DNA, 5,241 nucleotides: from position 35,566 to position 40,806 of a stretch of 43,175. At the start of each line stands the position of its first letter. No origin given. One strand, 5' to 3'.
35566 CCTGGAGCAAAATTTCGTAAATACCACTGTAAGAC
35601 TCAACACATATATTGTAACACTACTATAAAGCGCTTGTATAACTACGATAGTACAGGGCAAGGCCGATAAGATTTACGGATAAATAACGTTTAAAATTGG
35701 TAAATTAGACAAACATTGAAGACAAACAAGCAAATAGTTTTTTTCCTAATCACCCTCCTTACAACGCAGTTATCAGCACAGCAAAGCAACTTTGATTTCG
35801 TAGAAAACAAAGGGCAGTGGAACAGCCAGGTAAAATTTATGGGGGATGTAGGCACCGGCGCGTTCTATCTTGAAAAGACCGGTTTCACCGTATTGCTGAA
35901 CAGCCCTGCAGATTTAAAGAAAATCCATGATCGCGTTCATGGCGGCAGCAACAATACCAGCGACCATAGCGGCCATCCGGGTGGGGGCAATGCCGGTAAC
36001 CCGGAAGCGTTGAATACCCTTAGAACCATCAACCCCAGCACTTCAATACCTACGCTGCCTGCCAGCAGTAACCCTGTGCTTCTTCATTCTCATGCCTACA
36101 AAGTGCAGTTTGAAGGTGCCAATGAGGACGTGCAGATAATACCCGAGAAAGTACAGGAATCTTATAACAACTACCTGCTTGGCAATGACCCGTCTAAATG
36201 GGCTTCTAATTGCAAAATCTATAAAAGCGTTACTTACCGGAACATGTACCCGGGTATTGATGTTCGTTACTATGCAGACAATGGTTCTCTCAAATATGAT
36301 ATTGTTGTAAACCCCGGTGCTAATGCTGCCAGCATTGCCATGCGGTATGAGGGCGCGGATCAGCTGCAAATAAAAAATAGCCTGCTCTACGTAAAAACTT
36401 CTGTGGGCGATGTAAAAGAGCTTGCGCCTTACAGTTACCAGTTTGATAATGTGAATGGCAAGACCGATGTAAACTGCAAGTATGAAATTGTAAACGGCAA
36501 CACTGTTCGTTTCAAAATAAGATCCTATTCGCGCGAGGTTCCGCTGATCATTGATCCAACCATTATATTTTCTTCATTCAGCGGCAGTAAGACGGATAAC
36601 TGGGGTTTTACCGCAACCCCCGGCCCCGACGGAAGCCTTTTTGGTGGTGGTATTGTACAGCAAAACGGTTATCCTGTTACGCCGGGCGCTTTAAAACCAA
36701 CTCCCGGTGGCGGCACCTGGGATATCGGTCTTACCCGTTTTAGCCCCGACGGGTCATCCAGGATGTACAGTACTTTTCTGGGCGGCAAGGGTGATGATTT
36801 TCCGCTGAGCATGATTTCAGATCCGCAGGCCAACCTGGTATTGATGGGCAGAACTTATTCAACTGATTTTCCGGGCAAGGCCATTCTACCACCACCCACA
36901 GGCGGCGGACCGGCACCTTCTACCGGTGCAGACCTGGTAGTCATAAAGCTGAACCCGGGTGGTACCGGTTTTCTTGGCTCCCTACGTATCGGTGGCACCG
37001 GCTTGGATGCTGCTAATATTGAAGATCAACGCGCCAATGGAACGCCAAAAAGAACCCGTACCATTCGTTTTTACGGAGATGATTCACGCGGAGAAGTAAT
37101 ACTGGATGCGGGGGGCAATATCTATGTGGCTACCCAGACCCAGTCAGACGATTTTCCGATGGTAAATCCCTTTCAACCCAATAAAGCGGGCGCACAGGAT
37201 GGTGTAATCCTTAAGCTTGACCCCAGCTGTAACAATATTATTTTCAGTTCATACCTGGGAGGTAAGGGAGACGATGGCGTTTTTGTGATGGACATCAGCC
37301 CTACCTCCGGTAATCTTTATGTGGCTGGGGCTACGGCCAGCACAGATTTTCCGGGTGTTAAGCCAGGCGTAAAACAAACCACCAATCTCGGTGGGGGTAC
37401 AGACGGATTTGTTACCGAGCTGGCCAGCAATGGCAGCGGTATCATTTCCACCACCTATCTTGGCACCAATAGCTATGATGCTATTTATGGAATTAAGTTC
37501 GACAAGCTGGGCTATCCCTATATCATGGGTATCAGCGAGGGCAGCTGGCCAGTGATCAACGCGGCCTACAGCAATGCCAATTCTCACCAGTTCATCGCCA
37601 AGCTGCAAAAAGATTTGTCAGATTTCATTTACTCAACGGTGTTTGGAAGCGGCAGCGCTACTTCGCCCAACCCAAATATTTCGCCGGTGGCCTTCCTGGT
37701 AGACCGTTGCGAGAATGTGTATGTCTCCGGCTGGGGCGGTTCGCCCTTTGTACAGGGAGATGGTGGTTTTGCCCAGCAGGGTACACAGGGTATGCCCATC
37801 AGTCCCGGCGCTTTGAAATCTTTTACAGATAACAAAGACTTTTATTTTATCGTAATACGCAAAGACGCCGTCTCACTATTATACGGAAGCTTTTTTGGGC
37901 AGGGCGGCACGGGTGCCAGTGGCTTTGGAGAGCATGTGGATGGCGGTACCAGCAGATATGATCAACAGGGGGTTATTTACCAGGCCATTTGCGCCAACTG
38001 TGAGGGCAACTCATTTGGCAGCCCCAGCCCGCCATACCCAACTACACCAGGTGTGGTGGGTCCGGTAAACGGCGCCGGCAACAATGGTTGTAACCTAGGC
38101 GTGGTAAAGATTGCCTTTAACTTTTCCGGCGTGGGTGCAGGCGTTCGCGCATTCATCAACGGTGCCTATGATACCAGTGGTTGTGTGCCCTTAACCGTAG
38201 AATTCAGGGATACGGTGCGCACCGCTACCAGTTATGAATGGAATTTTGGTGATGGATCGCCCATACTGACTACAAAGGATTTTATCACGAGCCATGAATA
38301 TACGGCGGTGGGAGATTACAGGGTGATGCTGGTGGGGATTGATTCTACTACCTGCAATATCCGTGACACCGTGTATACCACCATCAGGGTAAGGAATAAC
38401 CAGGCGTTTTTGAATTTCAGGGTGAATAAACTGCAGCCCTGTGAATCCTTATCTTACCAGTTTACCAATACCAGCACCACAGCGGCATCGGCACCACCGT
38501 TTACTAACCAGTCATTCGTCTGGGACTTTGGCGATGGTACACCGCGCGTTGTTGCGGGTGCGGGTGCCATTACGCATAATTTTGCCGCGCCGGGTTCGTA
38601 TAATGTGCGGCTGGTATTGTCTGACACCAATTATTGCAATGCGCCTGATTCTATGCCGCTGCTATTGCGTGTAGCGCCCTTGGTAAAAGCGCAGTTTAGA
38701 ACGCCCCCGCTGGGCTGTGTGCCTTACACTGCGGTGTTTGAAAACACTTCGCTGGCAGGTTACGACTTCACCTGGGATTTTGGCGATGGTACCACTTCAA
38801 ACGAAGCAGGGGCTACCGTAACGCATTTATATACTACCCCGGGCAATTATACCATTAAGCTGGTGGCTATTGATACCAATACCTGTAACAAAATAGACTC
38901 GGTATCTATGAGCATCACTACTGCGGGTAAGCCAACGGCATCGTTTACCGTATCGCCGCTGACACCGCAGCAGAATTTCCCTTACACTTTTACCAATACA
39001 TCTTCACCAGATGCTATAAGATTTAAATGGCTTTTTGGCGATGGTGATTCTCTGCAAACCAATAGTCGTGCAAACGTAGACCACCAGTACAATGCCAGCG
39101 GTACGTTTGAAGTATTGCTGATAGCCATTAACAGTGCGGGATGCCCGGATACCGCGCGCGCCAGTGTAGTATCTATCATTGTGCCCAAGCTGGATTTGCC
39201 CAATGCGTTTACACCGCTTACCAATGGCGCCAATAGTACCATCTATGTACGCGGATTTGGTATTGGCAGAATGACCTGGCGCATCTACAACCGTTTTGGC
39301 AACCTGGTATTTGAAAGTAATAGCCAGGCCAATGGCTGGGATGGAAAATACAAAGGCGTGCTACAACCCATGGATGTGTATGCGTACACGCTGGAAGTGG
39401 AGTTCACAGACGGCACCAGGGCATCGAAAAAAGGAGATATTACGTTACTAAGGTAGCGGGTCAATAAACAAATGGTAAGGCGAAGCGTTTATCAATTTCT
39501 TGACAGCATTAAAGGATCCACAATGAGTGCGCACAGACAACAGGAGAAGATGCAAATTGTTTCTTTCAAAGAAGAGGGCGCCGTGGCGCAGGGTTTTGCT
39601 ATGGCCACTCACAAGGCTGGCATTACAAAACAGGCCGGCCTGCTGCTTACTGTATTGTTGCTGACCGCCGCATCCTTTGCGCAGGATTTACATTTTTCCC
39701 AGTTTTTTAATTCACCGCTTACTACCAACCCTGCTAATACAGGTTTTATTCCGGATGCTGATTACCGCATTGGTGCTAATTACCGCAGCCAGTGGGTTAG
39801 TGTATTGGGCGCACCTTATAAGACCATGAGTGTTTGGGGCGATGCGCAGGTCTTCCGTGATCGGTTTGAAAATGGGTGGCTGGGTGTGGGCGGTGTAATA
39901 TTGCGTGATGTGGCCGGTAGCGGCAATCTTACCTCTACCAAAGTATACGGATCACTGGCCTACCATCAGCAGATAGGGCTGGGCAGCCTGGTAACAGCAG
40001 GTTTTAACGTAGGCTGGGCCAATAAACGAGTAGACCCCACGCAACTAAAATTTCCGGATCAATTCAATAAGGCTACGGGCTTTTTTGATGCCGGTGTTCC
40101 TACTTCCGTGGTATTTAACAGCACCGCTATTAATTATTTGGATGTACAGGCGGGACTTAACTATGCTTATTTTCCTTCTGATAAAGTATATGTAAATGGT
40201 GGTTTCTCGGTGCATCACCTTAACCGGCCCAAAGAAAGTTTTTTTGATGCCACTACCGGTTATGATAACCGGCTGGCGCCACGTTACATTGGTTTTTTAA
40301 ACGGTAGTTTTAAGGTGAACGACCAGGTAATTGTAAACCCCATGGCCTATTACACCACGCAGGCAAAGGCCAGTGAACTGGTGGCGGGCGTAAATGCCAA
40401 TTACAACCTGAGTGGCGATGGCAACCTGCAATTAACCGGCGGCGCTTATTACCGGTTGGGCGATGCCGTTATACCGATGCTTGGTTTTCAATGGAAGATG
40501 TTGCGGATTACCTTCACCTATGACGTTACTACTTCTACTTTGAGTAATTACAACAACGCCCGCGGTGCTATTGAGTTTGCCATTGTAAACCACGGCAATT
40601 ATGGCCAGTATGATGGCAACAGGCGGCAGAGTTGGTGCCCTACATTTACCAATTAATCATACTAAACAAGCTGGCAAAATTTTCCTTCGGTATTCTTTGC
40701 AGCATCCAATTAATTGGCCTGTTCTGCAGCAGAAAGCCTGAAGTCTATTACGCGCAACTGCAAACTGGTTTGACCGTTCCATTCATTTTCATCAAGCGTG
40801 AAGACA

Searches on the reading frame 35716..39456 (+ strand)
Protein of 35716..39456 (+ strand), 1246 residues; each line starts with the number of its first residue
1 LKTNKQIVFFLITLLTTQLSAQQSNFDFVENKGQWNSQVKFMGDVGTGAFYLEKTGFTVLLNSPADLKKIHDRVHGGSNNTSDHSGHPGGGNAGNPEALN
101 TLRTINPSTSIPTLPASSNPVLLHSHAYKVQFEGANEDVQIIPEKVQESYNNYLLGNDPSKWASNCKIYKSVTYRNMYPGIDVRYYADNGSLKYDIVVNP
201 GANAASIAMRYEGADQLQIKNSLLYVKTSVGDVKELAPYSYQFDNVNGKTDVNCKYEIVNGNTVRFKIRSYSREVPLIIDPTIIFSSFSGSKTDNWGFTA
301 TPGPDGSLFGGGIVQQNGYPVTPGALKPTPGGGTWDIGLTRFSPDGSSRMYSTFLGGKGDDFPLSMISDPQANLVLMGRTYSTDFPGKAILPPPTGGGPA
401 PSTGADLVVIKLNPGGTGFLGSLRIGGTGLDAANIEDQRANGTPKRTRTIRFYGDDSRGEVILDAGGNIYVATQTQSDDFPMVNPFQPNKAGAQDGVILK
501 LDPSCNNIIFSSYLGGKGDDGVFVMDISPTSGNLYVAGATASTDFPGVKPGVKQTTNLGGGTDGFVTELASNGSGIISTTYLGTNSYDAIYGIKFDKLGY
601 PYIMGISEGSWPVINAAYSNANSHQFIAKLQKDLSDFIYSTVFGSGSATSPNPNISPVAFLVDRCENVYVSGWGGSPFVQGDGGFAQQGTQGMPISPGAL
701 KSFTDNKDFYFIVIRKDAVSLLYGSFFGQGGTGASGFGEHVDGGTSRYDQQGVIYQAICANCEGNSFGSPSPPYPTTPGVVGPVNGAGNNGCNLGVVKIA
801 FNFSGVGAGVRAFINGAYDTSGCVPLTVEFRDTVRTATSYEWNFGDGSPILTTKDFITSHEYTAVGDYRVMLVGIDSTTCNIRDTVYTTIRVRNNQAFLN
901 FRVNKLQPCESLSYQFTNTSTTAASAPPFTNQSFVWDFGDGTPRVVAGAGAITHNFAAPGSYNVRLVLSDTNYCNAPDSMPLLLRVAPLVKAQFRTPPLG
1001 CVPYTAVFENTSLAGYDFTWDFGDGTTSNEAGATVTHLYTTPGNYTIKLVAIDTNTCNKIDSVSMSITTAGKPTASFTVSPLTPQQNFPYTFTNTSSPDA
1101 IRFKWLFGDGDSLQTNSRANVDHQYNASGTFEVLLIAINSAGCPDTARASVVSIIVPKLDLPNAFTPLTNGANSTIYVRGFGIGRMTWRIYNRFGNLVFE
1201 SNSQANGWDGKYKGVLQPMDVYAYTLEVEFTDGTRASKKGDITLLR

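Call 8: search_protein_families(library=pfam, proteins=[window:35716-39456:+], max_evalue=0.001)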
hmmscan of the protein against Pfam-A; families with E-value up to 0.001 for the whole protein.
window:35716-39456:+ (1246 aa): 5 families
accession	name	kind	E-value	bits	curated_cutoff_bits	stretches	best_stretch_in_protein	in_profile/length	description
PF25778.1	DUF7948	-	9.1e-72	242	27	1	28-282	1-214/214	Domain of unknown function (DUF7948)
PF18911.6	PKD_4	-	1.7e-43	147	27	4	1014-1059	33-76/85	PKD domain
PF00801.26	PKD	-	1.3e-35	121.6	23.5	4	1012-1054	26-68/80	PKD domain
PF13585.12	CHU_C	-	8.4e-12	45.5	27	1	1160-1243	2-85/86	CHU_C Type IX secretion signal domain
PF06739.17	SBBP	-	1.9e-07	31.3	20.5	0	531-546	23-38/38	Beta-propeller repeat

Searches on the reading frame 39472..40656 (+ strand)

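Call 8: search_protein_families(library=pfam, proteins=[window:39472-40656:+], max_evalue=0.001)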
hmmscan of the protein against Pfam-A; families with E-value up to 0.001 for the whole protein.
window:39472-40656:+ (394 aa): 1 family
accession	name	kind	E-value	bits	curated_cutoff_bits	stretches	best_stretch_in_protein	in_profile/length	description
PF11751.14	PorP_SprF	-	1.3e-38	133.5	22.3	1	68-362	2-264/273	Type IX secretion system membrane protein PorP/SprF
